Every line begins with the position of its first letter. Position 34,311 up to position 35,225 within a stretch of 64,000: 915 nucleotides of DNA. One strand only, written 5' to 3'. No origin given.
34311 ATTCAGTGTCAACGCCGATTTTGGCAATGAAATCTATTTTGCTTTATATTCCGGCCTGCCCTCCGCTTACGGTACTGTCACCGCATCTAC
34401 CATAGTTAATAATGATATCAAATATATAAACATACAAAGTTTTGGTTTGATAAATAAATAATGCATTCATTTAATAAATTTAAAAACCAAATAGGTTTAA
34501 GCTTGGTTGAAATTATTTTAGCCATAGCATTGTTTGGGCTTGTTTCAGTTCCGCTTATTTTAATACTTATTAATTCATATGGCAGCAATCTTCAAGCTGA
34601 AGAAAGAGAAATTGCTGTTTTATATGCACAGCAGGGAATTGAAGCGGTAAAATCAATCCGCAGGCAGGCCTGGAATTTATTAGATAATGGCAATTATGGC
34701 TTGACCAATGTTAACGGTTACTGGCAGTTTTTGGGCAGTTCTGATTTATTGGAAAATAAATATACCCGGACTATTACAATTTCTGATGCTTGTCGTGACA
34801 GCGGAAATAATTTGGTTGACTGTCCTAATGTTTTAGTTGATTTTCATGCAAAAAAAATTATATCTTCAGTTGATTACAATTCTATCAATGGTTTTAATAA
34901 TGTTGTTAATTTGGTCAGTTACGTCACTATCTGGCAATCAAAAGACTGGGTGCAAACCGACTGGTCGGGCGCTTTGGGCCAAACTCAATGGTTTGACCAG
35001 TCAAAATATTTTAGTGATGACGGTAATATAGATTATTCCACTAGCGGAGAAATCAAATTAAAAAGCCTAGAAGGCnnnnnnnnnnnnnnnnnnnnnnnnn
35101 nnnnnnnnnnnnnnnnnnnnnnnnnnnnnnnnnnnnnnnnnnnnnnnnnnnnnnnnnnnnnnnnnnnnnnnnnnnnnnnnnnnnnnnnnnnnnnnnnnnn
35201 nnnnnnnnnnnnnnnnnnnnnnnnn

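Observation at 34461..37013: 850-aa pilin-like protein with two near-identical 262-aa Cys-rich repeats (about 427 bp identical except 2 nt)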

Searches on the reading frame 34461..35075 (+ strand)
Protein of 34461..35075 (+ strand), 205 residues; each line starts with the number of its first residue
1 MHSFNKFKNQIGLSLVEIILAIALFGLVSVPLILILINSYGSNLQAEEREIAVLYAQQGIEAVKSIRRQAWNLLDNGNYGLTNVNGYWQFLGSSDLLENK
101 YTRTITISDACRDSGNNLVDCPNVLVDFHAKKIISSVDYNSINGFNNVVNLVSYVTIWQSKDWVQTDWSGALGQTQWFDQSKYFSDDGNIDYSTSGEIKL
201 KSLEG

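Call 12: search_protein_families(library=pfam, proteins=[window:34461-35072:+], max_evalue=10)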
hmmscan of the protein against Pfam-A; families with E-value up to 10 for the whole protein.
seq(204 aa): 1 family
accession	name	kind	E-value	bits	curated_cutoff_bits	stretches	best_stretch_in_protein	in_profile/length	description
PF07963.17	N_methyl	-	0.0013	18.6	21.2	1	8-31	2-25/27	Prokaryotic N-terminal methylation motif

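Call 45: predict_structure(alignment_id=A2)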
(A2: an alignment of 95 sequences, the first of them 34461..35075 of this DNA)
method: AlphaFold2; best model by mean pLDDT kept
length: 205 residues; sequences in the alignment: 95
mean_pLDDT: 86.4   pTM: 0.68
mean pLDDT of the five models: 86.4, 84.8, 84.8, 83.0, 76.4
residues with pLDDT >= 90: 136; 70-90: 28; 50-70: 36; < 50: 5
segments of 3 or more residues with pLDDT < 50: none
pLDDT, mean of each block of 10 residues (from residue 1): 58 88 97 96 97 98 95 96 95 92 98 93 92 98 96 86 55 64 70 75 66
secondary structure, 60 per line:
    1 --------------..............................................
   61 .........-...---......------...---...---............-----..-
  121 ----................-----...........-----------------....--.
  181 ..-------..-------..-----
elements in order: H15-69 E77-82 E89-91 E95-97 E101-112 E125-140 E146-156 H174-177

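Call 52: fold_search(model_id=the predicted structure, library=pdb)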
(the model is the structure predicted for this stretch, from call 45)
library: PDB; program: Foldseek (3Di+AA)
matches with E <= 10: 956; with E <= 0.001: 0
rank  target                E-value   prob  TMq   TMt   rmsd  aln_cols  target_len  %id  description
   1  2qux_Q                1.1e-01  0.54  0.18  0.29   8.8        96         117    6  PP7 coat protein dimer in complex with RNA hairpin (released 2007-12-18)
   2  5ii5_A                1.1e-01  0.41  0.13  0.06  13.1        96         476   14  Crystal structure of red abalone VERL repeat 1 at 1.8 A resolution (released 2017-06-14)
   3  5ii4_A                1.1e-01  0.38  0.13  0.06  14.7        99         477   14  Crystal structure of red abalone VERL repeat 1 with linker at 2.0 A resolution (released 2017-06-14)
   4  3uiz_B                1.1e-01  0.20  0.12  0.18  15.4        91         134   18  Crystal structure of SefD_dscA in D2O (released 2012-05-02)
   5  9p8l_A                1.4e-01  0.54  0.20  0.40  14.6       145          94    9  Structure of Lockin in complex with 3'cADPR (released 2025-07-30)
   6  9yim_Y                1.6e-01  0.15  0.14  0.12  13.0       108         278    9  Capping protein bound to the barbed end of F-actin (released 2026-03-04)
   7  3uc2_D                2.5e-01  0.14  0.12  0.20  15.7       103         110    4  Crystal structure of a DUF4426 family protein (PA0388) from Pseudomonas aeruginosa PAO1 at 2.09 A resolution (released 2011-11-23)
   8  5w8m_A                2.6e-01  0.30  0.18  0.19   6.3        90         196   10  Crystal structure of Chaetomium thermophilum Vps29 (released 2018-06-13)
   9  8y3t_A                2.6e-01  0.18  0.16  0.25  10.2        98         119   10  The self-assembled nanotube of CPC46A/Q70H (released 2024-11-06)
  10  9p8l_C                2.9e-01  0.87  0.20  0.45   3.3        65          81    5  Structure of Lockin in complex with 3'cADPR (released 2025-07-30)
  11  9har_AA               2.9e-01  0.15  0.16  0.22   9.3        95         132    9  pT=3 virus-like particle of ssRNA phage ESE017 coat protein (released 2024-11-13)
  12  5w8m_B                3.1e-01  0.63  0.21  0.22   5.6        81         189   10  Crystal structure of Chaetomium thermophilum Vps29 (released 2018-06-13)
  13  5w8m_F                3.5e-01  0.72  0.22  0.24   5.4        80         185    9  Crystal structure of Chaetomium thermophilum Vps29 (released 2018-06-13)
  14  9p8l_B                3.7e-01  0.84  0.20  0.39   3.4        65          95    5  Structure of Lockin in complex with 3'cADPR (released 2025-07-30)
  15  6yfo_AA               3.7e-01  0.41  0.20  0.29   9.1        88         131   10  Virus-like particle of bacteriophage GQ-907 (released 2020-09-02)
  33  6qvf_D                5.2e-01  0.16  0.23  0.26  11.2       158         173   10  TT_C0855 competence pilin from Thermus thermophilus HB27 (released 2019-05-29)
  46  6qvf_B                6.5e-01  0.15  0.23  0.26  11.1       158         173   10  TT_C0855 competence pilin from Thermus thermophilus HB27 (released 2019-05-29)
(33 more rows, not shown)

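Call 54: find_related_loci(query=A2, collection=genome_contigs, flank=6000)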
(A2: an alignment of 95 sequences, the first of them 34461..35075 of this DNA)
Query A2 (205 aa) in genome_contigs; peptide patterns used: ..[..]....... (x = any residue, [..] = any of these).
600 stretches matched a pattern (row limit reached: there are more); 452 encode a relative of the query (tblastn E <= 1e-3); the best 80 are kept; 80 distinct loci.
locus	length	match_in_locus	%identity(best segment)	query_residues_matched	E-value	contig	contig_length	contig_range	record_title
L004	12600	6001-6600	64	7-203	4e-83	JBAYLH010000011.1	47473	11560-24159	MAG: Candidatus Buchananbacteria bacterium isolate SO_2016_GW1_99 scaffold01426_OW334_2016, whole genome shotgun sequenc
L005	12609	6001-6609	58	5-205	2e-77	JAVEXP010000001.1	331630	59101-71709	MAG: Patescibacteria group bacterium isolate BF4_175 NODE_29_length_331630_cov_8.884239_Biofilm4, whole genome shotgun s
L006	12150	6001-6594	56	10-205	2e-76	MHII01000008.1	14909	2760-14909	MAG: Candidatus Buchananbacteria bacterium RIFCSPHIGHO2_02_FULL_39_17 rifcsphigho2_02_scaffold_16073, whole genome shotg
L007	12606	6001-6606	57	6-205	7e-76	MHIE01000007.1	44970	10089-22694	MAG: Candidatus Buchananbacteria bacterium RIFCSPHIGHO2_01_FULL_44_11 rifcsphigho2_01_scaffold_1613, whole genome shotgu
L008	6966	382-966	61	11-203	2e-74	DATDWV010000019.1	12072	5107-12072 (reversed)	MAG TPA_asm: Patescibacteria group bacterium isolate SMAG_U8121 k141_1300045, whole genome shotgun sequence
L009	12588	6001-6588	58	7-200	2e-71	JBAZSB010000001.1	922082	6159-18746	MAG: Patescibacteria group bacterium isolate SO_2017_GW1_162 NODE_23_length_922082_cov_1.706351_OW334_2017, whole genome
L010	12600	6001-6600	51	8-205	2e-64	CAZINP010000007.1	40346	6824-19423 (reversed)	MAG TPA_asm: uncultured Gammaproteobacteria bacterium isolate binchicken_co27_465 genome assembly, contig: NODE_1696_len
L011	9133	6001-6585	52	10-202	5e-63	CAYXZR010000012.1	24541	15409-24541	MAG TPA_asm: uncultured Gammaproteobacteria bacterium isolate SRP334346_co1_99 genome assembly, contig: NODE_1895_length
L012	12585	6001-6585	51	12-205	2e-59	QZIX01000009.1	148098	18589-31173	MAG: Candidatus Parcubacteria bacterium isolate SURF_54 contig-100_48_length_148098_read_count_1321194, whole genome sho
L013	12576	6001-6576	47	12-201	1e-55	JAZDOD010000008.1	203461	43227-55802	MAG: bacterium isolate MEGAHIT-group-0.75 k141_10865924, whole genome shotgun sequence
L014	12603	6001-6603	41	6-205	5e-51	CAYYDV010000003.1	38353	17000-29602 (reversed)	MAG TPA_asm: uncultured Candidatus Saccharibacteria bacterium isolate SRP068000_co1_25 genome assembly, contig: NODE_103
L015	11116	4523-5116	41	9-205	9e-46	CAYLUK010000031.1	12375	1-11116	MAG TPA_asm: uncultured Gammaproteobacteria bacterium isolate SRP062349_co1_88 genome assembly, contig: NODE_927_length_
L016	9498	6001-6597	40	4-203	7e-46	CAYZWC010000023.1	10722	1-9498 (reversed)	MAG TPA_asm: uncultured Gammaproteobacteria bacterium isolate SRP141376_co1_229 genome assembly, contig: NODE_11432_leng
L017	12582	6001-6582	43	9-201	8e-45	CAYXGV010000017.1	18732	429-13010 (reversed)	MAG TPA_asm: uncultured Gammaproteobacteria bacterium isolate SRP178699_co1_205 genome assembly, contig: NODE_3600_lengt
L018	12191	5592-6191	40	6-204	8e-45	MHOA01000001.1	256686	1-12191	MAG: Candidatus Ryanbacteria bacterium RIFCSPLOWO2_12_FULL_44_26 rifcsplowo2_12_scaffold_107, whole genome shotgun seque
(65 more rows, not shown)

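Call 58: search_protein_families(library=ncbifam, proteins=[window:34461-35075:+], max_evalue=10)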
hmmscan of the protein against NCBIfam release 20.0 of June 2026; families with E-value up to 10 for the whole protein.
window:34461-35075:+ (205 aa): 6 families
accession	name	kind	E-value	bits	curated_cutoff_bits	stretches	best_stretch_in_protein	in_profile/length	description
NF047828.1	T3SSXpsI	equivalog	0.0088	16.1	150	1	10-63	1-54/132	type II secretion system protein XpsI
TIGR02523.1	type_IV_pilV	equivalog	0.016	15.7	52.2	1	10-72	1-63/139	type IV pilus modification protein PilV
NF041013.1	T4P_ComGE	equivalog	0.055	13.6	49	1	9-58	2-51/83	competence type IV pilus minor pilin ComGE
NF038304.1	EPS_HpsC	equivalog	0.16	11.5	200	1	5-68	15-75/318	hormogonium polysaccharide secretion pseudopilin HpsC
TIGR02532.1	IV_pilin_GFxxxE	domain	0.17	11.8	16.3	1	12-29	3-20/24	prepilin-type N-terminal cleavage/methylation domain-containing protein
NF007660.0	PRK10332.1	equivalog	0.25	11.9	86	1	6-28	4-26/107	prepilin-type N-terminal cleavage/methylation domain-containing protein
